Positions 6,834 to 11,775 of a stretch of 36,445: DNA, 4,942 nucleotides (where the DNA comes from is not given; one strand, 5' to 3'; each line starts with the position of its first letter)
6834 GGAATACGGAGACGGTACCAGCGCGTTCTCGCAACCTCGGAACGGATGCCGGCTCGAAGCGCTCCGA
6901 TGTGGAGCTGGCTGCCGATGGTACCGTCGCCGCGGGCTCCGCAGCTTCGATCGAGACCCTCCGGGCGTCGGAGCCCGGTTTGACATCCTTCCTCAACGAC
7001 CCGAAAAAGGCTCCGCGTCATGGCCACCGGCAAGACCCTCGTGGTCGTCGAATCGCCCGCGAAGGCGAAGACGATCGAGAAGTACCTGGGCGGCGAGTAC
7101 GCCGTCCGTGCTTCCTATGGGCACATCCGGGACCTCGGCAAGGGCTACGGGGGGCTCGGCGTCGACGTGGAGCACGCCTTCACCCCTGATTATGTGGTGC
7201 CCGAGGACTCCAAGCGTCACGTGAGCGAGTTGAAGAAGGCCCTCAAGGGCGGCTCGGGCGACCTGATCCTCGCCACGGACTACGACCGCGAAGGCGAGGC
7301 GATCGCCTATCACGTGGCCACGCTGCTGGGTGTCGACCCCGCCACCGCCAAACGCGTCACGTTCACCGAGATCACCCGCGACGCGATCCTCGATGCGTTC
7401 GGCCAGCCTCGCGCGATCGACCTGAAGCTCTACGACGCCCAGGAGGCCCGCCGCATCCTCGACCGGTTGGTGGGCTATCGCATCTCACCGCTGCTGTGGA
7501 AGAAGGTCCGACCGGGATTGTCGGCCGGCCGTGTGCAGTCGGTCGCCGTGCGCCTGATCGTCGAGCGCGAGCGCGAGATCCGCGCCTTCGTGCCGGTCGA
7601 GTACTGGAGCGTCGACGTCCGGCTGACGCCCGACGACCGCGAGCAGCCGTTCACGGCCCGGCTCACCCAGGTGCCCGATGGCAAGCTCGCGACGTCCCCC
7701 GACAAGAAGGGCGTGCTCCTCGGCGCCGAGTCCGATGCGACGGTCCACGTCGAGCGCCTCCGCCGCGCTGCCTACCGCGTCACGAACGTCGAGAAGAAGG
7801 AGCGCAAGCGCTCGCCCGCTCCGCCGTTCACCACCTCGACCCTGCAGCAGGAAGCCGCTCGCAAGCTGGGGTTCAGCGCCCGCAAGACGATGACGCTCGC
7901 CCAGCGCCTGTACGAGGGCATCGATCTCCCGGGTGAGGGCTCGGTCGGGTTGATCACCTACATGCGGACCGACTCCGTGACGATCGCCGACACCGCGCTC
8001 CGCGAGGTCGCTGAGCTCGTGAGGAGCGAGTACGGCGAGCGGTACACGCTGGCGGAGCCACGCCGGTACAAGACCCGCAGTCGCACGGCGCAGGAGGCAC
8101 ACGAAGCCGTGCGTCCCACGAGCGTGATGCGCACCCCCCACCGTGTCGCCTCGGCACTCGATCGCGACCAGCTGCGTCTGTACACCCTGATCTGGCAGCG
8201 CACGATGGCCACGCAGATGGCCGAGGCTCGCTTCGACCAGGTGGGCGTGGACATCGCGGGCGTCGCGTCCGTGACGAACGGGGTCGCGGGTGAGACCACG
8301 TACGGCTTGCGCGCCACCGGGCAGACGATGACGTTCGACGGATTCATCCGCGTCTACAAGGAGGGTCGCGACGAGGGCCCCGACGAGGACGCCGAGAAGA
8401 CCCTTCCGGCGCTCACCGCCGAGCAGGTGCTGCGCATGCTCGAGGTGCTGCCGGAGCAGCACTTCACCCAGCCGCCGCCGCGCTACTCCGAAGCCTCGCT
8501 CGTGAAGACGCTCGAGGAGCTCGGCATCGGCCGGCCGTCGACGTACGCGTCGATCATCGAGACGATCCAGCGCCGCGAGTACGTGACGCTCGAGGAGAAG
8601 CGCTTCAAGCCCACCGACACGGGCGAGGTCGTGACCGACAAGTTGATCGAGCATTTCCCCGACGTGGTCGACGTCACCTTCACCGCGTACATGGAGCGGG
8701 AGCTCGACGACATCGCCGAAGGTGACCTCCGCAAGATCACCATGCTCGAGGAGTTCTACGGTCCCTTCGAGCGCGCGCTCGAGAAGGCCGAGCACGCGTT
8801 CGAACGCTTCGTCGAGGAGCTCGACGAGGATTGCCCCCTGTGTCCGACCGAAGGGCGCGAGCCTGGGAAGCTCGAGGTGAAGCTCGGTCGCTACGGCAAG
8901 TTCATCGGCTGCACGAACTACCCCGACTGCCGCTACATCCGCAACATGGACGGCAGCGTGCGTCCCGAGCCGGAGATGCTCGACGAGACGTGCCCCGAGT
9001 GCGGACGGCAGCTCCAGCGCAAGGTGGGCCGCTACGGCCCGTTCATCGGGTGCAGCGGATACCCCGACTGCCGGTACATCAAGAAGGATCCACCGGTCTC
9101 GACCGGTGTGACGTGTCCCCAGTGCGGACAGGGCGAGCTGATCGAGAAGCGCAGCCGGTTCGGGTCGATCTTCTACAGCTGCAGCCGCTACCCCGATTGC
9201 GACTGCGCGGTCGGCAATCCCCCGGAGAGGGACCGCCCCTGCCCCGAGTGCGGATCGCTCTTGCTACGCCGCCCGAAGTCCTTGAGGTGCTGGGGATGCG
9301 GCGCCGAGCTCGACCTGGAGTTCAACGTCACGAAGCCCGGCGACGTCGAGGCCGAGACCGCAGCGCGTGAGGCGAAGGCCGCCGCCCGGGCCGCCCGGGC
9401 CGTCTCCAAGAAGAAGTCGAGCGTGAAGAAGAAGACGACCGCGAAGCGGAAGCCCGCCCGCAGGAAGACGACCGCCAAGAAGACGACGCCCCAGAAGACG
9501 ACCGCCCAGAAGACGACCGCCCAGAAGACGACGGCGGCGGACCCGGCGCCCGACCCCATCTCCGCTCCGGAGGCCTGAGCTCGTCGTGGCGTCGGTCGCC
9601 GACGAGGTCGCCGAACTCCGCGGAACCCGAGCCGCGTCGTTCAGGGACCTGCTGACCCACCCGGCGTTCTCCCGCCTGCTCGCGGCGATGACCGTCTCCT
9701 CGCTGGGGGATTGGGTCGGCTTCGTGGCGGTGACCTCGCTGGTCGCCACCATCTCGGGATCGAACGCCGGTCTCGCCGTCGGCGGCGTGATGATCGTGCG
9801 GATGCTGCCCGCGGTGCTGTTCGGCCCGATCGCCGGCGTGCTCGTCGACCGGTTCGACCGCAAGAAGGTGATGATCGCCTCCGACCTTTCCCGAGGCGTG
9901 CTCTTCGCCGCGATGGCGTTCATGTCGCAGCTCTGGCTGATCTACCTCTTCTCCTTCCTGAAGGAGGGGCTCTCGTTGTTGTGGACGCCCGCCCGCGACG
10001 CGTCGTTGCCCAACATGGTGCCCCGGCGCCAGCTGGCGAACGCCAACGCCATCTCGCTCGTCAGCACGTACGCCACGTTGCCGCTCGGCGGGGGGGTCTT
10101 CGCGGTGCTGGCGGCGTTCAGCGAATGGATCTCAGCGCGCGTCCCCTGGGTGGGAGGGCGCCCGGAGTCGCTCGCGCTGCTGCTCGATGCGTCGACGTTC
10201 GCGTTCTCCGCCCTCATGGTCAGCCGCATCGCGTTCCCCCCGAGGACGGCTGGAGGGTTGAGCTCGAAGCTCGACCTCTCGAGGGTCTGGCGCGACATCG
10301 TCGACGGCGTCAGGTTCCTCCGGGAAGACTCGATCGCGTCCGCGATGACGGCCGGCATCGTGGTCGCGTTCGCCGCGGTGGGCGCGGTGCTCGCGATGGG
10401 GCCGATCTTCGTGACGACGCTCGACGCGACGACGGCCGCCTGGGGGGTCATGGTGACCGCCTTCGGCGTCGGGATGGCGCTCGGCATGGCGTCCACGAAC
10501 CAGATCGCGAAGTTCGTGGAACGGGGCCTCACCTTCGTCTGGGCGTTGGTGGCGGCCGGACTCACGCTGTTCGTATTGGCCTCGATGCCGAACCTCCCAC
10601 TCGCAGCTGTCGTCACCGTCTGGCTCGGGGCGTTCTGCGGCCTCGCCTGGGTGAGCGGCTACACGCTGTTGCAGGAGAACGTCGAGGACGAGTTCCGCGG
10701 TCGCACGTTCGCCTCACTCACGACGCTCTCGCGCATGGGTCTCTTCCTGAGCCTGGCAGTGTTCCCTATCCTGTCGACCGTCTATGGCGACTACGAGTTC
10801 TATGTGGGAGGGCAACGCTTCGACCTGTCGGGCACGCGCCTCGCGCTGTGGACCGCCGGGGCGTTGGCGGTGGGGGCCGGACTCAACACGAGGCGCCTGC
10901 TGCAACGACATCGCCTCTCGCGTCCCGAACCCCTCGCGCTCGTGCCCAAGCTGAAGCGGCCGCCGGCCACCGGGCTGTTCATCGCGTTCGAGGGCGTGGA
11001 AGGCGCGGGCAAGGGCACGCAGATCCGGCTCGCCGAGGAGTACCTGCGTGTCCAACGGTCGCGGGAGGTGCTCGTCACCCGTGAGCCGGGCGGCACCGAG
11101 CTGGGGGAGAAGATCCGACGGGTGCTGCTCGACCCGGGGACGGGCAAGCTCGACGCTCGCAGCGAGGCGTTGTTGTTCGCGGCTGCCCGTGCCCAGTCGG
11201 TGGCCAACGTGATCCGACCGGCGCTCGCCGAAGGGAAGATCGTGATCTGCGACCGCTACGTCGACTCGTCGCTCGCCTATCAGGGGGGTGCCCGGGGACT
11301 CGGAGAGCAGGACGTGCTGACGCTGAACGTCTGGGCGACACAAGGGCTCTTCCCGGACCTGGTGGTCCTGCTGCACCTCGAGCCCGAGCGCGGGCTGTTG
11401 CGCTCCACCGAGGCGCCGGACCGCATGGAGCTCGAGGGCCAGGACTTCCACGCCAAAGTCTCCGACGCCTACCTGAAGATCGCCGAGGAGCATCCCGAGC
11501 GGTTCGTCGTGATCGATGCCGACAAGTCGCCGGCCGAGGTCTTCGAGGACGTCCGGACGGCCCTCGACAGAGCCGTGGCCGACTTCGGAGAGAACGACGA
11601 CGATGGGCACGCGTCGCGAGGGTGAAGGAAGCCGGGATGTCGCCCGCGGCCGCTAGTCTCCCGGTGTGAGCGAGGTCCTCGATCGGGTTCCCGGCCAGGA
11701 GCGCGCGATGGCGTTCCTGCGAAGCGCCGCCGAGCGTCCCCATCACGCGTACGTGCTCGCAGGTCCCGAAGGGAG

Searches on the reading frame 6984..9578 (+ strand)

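Call 8: search_protein_families(library=pfam, proteins=[window:6984-9578:+], max_evalue=0.01)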
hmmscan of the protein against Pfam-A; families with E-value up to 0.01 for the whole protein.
window:6984-9578:+ (864 aa): 5 families
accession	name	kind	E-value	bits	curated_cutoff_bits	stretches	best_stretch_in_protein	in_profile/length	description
PF01131.25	Topoisom_bac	-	5.7e-120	401.5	35.1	1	145-588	2-410/411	DNA topoisomerase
PF01396.24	Zn_ribbon_Top1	-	1e-37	128.1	32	3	667-704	1-38/39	Topoisomerase DNA binding C4 zinc finger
PF01751.28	Toprim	-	9.7e-19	67.8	23.1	1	18-130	1-96/96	Toprim domain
PF13248.11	Zn_ribbon_3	-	9.3e-05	22.2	27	0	752-760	4-11/26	zinc-ribbon domain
PF13662.12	Toprim_4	-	0.0039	17.8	25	0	64-118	29-77/85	Toprim domain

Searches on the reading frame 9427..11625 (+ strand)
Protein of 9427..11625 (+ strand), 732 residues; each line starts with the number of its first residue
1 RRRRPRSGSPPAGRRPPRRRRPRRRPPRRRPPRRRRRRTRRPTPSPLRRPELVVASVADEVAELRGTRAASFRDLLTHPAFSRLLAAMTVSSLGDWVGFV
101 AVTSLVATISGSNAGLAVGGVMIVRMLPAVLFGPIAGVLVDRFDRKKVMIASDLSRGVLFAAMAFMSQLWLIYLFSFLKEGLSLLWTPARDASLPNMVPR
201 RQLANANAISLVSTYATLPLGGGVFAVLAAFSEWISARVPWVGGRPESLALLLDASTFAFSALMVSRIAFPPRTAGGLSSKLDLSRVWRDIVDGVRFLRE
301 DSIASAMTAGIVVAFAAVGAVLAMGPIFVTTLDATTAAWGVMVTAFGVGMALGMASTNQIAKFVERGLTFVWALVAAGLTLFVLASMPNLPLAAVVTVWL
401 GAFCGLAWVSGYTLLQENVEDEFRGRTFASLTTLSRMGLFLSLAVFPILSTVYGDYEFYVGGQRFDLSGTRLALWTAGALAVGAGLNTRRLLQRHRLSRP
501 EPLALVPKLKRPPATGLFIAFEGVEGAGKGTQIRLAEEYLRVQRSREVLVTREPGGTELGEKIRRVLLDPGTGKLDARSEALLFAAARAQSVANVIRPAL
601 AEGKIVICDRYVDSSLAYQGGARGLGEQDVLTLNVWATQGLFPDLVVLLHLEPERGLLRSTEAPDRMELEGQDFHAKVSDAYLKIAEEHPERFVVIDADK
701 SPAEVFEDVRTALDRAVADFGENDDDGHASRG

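Call 8: search_protein_families(library=pfam, proteins=[window:9427-11625:+], max_evalue=0.01)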
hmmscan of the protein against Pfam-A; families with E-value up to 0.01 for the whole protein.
window:9427-11625:+ (732 aa): 4 families
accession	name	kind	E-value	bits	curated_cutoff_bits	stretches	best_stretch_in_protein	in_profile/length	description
PF02223.23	Thymidylate_kin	-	5.4e-47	160.3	27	1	521-708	1-184/185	Thymidylate kinase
PF07690.21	MFS_1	-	1.5e-17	64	33.4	2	85-363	2-261/347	Major Facilitator Superfamily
PF05977.19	MFS_3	-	5.5e-17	61.8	27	1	76-433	7-350/524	Transmembrane secretion effector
PF12832.13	MFS_1_like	-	0.0027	17.2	25.2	0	118-434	36-345/373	MFS_1 like family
